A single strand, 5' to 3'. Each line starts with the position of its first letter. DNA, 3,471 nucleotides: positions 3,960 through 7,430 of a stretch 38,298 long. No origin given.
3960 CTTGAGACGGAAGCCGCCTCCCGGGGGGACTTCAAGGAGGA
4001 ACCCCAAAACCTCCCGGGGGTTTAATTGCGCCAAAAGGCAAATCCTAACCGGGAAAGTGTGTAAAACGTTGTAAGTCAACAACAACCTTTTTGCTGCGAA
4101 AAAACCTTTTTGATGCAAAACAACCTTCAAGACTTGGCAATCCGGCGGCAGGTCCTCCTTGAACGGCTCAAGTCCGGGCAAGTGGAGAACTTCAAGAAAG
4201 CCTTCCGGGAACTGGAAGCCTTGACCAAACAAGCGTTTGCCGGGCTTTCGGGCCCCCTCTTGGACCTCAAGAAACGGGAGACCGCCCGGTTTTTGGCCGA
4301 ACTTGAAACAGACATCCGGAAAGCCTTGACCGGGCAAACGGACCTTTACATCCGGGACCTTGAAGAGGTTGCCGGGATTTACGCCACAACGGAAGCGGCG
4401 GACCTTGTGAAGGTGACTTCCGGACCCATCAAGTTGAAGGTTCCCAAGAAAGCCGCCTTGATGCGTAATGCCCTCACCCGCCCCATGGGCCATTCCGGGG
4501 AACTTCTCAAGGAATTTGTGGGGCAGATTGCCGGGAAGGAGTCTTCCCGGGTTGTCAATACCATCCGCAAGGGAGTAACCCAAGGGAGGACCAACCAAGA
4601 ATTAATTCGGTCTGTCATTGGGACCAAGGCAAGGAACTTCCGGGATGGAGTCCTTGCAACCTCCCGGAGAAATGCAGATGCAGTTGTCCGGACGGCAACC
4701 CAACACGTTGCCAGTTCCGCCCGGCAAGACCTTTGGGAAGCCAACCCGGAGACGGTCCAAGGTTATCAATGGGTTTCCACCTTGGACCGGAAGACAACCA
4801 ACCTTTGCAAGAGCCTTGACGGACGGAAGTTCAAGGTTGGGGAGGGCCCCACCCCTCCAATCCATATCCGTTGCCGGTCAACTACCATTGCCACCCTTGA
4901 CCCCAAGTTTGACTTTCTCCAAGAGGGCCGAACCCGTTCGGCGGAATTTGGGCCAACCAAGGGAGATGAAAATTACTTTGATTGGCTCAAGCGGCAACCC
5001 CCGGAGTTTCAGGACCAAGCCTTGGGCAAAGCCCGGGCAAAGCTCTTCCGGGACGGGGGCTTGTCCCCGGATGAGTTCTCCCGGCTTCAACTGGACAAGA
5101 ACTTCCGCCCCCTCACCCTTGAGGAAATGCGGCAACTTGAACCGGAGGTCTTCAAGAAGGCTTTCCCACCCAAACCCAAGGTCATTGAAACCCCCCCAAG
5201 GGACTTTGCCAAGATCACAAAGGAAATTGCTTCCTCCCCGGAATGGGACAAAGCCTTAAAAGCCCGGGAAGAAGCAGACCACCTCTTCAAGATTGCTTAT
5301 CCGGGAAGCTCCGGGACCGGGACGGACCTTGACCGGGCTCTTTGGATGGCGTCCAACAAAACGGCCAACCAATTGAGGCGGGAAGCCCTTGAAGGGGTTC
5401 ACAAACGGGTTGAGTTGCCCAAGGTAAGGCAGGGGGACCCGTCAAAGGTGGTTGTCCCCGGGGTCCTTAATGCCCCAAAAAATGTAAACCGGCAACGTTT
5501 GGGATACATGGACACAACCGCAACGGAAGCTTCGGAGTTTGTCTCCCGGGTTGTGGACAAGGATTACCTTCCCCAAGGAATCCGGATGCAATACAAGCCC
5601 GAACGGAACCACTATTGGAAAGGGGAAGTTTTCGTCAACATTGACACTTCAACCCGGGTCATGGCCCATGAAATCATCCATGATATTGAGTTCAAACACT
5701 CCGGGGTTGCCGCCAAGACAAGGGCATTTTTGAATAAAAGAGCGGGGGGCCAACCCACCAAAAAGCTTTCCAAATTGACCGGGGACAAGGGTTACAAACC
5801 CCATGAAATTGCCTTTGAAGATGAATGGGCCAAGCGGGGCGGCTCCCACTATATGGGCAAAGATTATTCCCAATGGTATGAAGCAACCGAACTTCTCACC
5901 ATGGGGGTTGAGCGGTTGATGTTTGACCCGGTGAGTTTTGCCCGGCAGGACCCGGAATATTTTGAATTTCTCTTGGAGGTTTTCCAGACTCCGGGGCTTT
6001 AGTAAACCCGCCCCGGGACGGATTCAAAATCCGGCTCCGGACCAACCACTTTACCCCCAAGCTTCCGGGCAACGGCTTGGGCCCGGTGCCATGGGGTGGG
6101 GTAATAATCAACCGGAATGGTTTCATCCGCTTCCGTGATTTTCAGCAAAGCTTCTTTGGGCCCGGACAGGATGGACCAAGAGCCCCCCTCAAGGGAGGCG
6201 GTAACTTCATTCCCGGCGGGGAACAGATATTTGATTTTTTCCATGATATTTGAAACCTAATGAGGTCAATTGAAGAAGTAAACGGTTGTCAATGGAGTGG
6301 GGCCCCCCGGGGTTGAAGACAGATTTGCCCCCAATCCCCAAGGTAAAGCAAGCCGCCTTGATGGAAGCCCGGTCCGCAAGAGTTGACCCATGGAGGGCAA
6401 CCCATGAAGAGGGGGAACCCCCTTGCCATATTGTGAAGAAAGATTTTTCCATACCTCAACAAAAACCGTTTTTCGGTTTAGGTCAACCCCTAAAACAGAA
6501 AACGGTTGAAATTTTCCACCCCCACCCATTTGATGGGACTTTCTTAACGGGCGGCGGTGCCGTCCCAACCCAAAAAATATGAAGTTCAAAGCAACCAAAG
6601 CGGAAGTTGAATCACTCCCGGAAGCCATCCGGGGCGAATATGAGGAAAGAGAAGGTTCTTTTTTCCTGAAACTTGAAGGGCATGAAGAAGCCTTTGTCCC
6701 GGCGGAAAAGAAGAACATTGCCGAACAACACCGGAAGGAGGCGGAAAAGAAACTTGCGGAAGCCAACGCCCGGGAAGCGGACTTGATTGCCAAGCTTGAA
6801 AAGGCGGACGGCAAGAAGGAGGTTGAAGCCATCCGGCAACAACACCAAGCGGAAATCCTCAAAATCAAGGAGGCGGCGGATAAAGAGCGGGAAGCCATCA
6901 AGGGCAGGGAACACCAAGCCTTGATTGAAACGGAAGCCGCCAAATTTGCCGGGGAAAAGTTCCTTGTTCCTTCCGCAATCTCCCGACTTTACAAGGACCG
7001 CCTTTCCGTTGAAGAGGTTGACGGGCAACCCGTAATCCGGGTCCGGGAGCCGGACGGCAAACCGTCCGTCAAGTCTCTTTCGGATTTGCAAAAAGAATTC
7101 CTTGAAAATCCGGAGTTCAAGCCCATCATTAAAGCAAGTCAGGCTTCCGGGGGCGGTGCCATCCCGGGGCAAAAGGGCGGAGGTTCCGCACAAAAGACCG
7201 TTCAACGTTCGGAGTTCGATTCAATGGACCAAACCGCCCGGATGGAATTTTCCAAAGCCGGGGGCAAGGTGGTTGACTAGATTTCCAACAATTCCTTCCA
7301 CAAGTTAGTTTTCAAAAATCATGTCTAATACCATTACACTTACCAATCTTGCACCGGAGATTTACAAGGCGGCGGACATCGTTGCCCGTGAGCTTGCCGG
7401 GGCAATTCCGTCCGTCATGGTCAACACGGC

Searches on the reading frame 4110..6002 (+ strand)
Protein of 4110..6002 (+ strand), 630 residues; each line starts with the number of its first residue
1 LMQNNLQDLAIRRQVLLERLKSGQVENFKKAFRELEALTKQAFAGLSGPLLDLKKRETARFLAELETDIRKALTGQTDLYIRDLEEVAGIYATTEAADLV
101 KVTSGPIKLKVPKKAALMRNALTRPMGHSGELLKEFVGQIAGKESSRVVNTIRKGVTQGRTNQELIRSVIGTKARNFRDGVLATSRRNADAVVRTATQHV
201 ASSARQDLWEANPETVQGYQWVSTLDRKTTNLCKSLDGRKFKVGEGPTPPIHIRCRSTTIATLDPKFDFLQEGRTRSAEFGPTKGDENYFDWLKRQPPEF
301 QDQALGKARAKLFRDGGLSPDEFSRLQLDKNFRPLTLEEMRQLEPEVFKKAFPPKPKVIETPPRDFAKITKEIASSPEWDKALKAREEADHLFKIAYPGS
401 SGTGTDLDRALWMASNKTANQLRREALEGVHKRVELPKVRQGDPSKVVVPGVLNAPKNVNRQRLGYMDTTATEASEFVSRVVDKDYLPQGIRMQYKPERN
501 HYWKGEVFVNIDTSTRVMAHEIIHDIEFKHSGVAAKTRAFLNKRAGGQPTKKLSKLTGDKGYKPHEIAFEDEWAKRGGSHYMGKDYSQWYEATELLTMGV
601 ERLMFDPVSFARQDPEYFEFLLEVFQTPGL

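Call 11: search_protein_families(library=phrogs, proteins=[window:4110-6002:+], max_evalue=0.001)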
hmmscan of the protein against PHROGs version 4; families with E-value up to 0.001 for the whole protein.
window:4110-6002:+ (630 aa): 15 families
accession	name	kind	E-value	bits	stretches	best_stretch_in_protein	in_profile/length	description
phrog_241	-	head and packaging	3.3e-116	390.9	1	1-358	12-370/679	head morphogenesis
phrog_21789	-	head and packaging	2.2e-45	155.8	2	7-262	10-259/1195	virion structural protein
phrog_6577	-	unknown function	6.8e-28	98.5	1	128-351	99-322/1066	-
phrog_115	-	head and packaging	5.5e-25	89.6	1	150-312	212-365/665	minor head protein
phrog_4728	-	head and packaging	6.5e-22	79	1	9-315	51-360/591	head morphogenesis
phrog_7625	-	head and packaging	3.9e-21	76.5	1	52-318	42-310/504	head morphogenesis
phrog_595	-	head and packaging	4.9e-21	76.6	1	19-336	62-347/513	head maturation protease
phrog_33618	-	unknown function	1.2e-18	68.5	1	507-624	272-382/386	-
phrog_2841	-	head and packaging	1.8e-16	61.3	1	146-292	197-339/525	minor head protein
phrog_14819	-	unknown function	2.1e-11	44.8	1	275-351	17-89/91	-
phrog_20397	-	unknown function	2.3e-08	34.2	1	510-604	324-410/589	-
phrog_3517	-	head and packaging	1.3e-07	32.2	1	186-270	232-336/371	head morphogenesis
phrog_19443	-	head and packaging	7.6e-07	29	1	150-275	174-297/579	minor head protein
phrog_2468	-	head and packaging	2.4e-05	24.9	1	133-245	137-240/303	head morphogenesis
phrog_2662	-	head and packaging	5.9e-05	22.8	1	58-268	496-714/717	portal protein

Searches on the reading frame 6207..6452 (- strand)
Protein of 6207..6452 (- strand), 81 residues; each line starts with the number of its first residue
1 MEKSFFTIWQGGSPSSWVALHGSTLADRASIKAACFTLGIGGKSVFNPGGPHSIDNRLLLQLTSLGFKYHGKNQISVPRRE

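Call 11: search_protein_families(library=phrogs, proteins=[window:6207-6452:-], max_evalue=0.001)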
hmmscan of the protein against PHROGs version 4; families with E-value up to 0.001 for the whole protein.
window:6207-6452:- (81 aa): 0 families

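Call 49: search_protein_families(library=pfam, proteins=[window:6207-6452:-], max_evalue=0.1)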
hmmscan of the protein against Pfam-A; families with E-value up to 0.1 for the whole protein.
window:6207-6452:- (81 aa): 0 families

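Call 70: search_protein_families(library=ncbifam, proteins=[window:6207-6452:-], max_evalue=0.1)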
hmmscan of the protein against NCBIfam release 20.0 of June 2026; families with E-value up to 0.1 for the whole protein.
window:6207-6452:- (81 aa): 1 family
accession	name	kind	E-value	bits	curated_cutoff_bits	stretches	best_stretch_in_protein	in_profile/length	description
NF000443.2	blaTMB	exception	0.031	13.6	550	1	27-64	131-167/245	TMB family subclass B1 metallo-beta-lactamase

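Call 101: list_cluster_members(proteins=[window:6207-6452:-, window:5999-6244:-, window:9434-9751:-, window:33852-34295:-, window:33852-34463:-, window:34358-34555:-, window:31085-31534:-, window:33271-33621:-])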
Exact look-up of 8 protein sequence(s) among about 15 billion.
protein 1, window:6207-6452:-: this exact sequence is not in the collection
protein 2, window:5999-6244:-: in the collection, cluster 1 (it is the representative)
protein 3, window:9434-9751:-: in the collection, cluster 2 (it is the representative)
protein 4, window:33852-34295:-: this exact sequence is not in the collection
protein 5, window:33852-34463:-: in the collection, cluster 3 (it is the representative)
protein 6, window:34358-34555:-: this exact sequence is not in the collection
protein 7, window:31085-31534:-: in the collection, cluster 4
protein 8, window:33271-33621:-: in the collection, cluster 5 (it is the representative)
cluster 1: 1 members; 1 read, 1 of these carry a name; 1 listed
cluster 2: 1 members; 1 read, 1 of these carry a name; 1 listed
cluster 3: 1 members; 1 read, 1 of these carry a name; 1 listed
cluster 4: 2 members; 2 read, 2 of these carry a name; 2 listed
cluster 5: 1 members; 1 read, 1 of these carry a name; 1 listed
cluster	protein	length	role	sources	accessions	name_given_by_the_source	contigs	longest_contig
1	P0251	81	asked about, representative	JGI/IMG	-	hypothetical protein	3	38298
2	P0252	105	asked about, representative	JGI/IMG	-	hypothetical protein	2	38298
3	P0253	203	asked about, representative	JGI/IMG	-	hypothetical protein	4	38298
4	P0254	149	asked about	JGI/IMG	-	hypothetical protein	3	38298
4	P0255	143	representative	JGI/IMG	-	hypothetical protein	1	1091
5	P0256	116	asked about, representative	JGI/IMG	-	hypothetical protein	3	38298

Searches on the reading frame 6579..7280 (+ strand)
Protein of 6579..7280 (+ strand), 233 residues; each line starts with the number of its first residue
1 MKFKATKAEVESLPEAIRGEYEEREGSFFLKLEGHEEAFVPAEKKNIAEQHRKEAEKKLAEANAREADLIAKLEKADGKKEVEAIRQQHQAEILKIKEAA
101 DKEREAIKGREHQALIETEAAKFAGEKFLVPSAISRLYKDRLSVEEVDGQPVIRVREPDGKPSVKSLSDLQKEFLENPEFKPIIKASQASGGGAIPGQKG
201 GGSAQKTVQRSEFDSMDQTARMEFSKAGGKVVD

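Call 11: search_protein_families(library=phrogs, proteins=[window:6579-7280:+], max_evalue=0.001)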
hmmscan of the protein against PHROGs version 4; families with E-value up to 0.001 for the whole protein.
window:6579-7280:+ (233 aa): 1 family
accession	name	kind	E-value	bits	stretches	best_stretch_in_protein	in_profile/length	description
phrog_206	-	head and packaging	1.8e-30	107.6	1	1-228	2-252/263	head scaffolding protein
